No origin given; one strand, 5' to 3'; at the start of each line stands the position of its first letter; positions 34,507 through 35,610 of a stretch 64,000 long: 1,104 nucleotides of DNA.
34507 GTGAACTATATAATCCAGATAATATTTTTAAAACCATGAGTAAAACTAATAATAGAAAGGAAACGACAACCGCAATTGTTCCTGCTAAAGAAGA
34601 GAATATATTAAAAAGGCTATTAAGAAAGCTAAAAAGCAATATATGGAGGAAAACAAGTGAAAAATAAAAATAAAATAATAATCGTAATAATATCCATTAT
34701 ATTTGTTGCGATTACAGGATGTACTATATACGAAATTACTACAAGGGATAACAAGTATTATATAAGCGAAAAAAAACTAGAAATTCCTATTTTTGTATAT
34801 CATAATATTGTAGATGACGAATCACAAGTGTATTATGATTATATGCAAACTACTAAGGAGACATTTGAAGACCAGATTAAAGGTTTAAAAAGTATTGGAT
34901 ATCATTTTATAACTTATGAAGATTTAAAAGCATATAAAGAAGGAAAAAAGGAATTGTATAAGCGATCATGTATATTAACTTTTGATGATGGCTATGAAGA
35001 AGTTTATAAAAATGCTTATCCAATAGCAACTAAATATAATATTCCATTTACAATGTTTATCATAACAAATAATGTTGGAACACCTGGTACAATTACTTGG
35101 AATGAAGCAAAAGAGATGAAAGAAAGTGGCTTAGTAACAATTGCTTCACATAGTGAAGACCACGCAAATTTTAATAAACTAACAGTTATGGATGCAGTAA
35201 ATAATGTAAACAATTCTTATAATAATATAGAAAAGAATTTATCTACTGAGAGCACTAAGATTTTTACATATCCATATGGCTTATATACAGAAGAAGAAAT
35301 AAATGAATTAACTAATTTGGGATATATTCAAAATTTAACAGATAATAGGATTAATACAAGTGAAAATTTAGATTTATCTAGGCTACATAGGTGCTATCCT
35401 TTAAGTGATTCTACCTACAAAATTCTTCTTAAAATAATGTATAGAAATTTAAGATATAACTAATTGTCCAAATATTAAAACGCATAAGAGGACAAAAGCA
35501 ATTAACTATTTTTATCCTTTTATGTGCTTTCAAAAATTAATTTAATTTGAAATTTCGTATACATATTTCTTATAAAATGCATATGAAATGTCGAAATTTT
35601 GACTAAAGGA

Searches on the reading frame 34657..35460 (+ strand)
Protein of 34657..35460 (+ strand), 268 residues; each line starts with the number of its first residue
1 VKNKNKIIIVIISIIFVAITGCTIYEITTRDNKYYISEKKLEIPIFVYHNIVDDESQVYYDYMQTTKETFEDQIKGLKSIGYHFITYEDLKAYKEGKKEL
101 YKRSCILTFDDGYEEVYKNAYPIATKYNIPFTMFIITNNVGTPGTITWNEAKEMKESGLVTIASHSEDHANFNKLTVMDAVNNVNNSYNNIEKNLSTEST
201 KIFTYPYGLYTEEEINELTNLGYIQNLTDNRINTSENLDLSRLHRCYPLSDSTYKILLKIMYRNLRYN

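Call 15: search_protein_families(library=pfam, proteins=[window:34657-35460:+], max_evalue=0.001)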
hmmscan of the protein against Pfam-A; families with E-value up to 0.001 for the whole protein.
window:34657-35460:+ (268 aa): 1 family
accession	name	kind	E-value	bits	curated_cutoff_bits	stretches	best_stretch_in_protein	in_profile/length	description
PF01522.26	Polysacc_deac_1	-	1.3e-26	93.4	23.1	1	99-223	3-121/124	Polysaccharide deacetylase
